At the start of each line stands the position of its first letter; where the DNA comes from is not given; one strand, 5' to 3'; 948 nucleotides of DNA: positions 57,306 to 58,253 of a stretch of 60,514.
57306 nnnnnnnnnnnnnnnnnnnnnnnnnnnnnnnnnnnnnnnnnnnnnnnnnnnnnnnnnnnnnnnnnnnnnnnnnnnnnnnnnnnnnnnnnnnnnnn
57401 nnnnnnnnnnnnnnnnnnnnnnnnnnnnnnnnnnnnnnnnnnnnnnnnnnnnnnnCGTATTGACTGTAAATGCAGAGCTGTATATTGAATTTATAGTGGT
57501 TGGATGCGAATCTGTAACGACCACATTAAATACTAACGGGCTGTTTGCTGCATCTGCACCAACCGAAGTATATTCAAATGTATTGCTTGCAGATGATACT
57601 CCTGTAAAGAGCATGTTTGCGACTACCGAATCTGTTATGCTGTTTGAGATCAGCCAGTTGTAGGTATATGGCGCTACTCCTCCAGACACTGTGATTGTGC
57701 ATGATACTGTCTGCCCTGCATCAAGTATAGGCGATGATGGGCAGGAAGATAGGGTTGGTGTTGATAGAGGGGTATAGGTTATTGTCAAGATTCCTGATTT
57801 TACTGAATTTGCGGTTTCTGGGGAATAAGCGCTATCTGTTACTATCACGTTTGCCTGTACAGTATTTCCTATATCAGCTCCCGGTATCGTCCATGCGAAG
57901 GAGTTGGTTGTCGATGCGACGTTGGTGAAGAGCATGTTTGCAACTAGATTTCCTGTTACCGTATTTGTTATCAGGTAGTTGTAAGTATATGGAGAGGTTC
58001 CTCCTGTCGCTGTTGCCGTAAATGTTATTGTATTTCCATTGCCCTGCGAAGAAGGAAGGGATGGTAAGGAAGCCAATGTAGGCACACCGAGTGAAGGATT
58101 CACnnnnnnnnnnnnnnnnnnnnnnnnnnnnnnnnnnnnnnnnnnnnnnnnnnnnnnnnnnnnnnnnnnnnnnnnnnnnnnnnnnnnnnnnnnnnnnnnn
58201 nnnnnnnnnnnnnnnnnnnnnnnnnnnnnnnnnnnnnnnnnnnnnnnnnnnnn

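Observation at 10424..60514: Paralogous giant double-propeller YVTN surface proteins with near-identical termini and divergent cores, in direct orientation about 42 kb apart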

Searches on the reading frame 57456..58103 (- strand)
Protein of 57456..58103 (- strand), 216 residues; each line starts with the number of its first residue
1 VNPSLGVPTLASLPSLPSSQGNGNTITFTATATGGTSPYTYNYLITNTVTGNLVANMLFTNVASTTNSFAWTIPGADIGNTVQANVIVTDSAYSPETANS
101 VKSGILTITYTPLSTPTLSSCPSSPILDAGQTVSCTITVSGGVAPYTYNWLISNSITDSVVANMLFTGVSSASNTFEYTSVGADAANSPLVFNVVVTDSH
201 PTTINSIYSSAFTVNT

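Call 34: search_protein_families(library=pfam, proteins=[window:57456-58103:-], max_evalue=10)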
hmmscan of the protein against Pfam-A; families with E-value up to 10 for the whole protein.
seq(216 aa): 3 families
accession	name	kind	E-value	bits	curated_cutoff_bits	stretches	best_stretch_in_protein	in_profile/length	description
PF13573.12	SprB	-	1.4e-06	28.2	28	2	136-150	18-32/37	SprB repeat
PF13927.12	Ig_3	-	7.9e-06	26.7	30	2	116-180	2-63/78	Immunoglobulin domain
PF14230.11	DUF4333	-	0.17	12.6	27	1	120-142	43-64/78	Domain of unknown function (DUF4333)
